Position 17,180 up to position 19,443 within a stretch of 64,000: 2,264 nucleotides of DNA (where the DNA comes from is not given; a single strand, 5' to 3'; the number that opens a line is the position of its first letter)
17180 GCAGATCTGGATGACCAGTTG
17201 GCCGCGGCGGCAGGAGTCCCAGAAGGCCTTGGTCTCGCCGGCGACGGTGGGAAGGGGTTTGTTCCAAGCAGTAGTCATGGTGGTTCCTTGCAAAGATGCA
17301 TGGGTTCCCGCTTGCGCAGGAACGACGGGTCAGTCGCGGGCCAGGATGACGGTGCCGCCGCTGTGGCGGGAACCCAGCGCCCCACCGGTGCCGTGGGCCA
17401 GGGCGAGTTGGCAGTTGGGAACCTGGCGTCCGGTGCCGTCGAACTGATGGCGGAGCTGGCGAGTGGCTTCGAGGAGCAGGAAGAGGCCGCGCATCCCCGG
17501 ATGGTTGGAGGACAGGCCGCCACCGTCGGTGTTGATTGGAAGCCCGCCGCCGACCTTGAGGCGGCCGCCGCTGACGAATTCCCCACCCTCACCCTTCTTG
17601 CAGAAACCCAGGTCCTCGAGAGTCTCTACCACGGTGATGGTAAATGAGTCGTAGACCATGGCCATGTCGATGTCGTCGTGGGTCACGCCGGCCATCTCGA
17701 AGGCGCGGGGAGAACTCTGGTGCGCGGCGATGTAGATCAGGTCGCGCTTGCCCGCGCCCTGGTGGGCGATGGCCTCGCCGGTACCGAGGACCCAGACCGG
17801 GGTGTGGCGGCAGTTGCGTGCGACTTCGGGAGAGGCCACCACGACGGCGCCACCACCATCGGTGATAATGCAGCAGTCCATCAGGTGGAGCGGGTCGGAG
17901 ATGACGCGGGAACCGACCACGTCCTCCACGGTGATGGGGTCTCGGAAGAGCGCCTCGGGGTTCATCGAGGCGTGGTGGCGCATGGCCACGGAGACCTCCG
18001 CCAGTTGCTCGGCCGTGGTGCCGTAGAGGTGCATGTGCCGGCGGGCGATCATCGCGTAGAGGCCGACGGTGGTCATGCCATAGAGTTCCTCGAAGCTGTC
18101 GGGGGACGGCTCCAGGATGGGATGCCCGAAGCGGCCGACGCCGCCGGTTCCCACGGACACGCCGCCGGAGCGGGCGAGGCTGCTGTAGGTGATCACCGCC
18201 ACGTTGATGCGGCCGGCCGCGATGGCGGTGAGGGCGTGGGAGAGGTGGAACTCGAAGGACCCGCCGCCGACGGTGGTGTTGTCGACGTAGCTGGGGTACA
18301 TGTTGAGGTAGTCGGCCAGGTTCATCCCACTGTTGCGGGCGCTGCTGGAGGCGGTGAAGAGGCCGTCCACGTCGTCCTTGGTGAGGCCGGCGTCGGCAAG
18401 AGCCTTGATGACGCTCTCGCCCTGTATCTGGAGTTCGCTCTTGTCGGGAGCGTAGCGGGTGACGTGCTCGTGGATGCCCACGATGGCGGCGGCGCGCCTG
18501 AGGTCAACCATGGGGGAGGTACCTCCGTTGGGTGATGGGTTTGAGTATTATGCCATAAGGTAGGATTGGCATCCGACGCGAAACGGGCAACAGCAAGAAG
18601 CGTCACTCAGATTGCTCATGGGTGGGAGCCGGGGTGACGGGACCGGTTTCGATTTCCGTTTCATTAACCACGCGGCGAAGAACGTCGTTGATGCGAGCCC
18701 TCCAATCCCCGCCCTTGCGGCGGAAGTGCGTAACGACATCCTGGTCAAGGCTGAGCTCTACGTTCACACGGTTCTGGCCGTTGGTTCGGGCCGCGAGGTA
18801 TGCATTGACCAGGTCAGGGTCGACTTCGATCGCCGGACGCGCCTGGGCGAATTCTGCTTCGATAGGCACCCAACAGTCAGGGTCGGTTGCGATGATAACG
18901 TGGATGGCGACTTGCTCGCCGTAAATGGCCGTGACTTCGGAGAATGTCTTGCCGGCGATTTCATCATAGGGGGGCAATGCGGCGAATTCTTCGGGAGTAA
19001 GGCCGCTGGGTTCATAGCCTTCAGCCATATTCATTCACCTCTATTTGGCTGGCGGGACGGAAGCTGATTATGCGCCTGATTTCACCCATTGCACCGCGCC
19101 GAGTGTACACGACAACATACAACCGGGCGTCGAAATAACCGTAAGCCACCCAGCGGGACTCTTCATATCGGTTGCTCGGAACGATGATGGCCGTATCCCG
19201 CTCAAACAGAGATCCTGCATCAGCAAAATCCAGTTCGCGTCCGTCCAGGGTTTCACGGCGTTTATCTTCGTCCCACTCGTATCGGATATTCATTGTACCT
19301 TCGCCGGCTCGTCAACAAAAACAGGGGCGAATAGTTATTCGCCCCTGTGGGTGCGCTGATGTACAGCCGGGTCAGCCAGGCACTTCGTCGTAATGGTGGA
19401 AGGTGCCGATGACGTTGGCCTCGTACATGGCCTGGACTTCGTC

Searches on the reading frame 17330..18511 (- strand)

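Call 50: search_protein_families(library=pfam, proteins=[window:17330-18511:-], max_evalue=0.001)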
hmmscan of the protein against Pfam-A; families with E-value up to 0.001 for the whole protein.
window:17330-18511:- (393 aa): 2 families
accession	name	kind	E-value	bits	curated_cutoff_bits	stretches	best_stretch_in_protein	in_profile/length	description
PF22691.2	Thiolase_C_1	-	1.5e-52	177.6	28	1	246-383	2-138/144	Thiolase C-terminal domain-like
PF02803.24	Thiolase_C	-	1.8e-05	24.8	27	0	256-356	17-100/123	Thiolase, C-terminal domain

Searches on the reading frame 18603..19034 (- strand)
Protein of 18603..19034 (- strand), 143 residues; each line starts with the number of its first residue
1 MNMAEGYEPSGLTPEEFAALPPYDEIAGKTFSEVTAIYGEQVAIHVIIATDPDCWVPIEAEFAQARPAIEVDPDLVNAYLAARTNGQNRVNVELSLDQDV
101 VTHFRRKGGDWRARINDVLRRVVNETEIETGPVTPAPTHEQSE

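Call 50: search_protein_families(library=pfam, proteins=[window:18603-19034:-], max_evalue=0.001)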
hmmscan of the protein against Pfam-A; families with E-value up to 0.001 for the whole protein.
window:18603-19034:- (143 aa): 1 family
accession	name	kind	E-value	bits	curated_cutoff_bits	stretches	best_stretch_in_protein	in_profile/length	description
PF14384.12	BrnA_antitoxin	-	6.2e-11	43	26.1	1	60-122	9-67/68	BrnA antitoxin of type II toxin-antitoxin system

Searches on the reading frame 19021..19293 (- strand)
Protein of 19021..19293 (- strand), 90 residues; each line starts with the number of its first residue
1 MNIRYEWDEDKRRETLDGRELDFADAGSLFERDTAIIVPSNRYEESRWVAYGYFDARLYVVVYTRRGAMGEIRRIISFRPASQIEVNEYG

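Call 50: search_protein_families(library=pfam, proteins=[window:19021-19293:-], max_evalue=0.001)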
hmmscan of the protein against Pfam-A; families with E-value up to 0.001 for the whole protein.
window:19021-19293:- (90 aa): 1 family
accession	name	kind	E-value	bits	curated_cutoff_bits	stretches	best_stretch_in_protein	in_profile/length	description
PF04365.19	BrnT_toxin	-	2.7e-20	72.9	34.5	1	7-85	1-77/77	Ribonuclease toxin, BrnT, of type II toxin-antitoxin system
